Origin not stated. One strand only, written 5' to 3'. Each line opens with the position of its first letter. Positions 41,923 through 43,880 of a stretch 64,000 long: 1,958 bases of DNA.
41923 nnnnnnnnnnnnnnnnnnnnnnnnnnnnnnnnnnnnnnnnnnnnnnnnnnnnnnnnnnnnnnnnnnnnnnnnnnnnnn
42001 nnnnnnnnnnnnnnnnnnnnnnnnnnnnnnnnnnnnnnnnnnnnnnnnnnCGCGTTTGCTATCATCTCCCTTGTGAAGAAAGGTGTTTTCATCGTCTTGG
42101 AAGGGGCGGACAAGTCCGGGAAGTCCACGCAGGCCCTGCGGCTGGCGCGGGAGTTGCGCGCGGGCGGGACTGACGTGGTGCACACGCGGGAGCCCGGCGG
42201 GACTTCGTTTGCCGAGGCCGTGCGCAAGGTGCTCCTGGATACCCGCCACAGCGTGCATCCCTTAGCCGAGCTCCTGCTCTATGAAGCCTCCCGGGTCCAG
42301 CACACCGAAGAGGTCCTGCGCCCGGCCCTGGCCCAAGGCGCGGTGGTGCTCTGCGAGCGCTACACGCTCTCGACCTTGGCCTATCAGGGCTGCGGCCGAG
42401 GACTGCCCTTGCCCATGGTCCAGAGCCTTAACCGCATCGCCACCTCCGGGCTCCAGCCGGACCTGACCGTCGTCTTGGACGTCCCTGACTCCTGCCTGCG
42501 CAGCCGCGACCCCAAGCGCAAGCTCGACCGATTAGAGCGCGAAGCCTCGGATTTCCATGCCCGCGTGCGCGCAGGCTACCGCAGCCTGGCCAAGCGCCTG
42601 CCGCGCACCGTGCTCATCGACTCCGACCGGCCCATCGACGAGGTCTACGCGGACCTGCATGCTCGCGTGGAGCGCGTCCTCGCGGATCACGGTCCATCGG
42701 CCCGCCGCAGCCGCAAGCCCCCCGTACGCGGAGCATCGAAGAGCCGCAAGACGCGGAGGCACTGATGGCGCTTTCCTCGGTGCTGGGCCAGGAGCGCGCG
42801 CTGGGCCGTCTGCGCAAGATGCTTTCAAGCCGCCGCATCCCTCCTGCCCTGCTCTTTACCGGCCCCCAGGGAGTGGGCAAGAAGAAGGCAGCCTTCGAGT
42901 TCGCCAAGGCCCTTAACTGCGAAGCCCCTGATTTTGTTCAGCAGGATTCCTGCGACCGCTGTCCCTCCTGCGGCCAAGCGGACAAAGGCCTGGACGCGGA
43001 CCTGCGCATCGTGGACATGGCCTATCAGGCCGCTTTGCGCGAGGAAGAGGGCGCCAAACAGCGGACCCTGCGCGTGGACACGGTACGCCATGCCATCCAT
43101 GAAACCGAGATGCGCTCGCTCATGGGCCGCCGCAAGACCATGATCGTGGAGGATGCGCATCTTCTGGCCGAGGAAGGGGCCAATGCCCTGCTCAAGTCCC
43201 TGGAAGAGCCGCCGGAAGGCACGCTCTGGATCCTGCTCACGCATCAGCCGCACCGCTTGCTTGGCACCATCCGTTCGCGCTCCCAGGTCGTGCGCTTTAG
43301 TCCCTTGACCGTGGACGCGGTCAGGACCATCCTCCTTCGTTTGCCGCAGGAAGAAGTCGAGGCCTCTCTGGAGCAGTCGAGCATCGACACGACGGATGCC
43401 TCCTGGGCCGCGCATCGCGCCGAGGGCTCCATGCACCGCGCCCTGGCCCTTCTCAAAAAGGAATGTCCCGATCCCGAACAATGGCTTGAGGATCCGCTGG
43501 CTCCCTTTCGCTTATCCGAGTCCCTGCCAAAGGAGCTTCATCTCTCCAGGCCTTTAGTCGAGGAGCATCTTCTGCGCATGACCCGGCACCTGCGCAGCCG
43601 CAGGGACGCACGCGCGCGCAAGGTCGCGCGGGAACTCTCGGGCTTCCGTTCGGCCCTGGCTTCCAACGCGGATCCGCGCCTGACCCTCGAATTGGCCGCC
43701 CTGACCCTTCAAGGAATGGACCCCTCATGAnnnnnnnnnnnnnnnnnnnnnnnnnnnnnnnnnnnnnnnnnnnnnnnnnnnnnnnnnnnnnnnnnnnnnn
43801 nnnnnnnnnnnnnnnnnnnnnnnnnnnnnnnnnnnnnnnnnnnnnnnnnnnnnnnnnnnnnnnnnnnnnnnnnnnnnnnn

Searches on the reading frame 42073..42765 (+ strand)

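Call 64: search_protein_families(library=pfam, proteins=[window:42073-42765:+], max_evalue=0.0001)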
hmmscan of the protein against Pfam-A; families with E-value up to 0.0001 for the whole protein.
window:42073-42765:+ (230 aa): 2 families
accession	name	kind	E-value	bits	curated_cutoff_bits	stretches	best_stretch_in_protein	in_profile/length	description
PF02223.23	Thymidylate_kin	-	7.8e-40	137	27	1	9-193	1-183/185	Thymidylate kinase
PF13521.12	AAA_28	-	4.7e-08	33.9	27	1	7-172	2-149/164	AAA domain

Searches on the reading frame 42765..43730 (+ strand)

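Call 64: search_protein_families(library=pfam, proteins=[window:42765-43730:+], max_evalue=0.0001)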
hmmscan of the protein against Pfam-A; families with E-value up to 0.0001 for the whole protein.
window:42765-43730:+ (321 aa): 1 family
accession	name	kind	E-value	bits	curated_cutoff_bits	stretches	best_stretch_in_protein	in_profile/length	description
PF13177.12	DNA_pol3_delta2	-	1.6e-42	145.7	27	1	8-181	1-160/161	DNA polymerase III, delta subunit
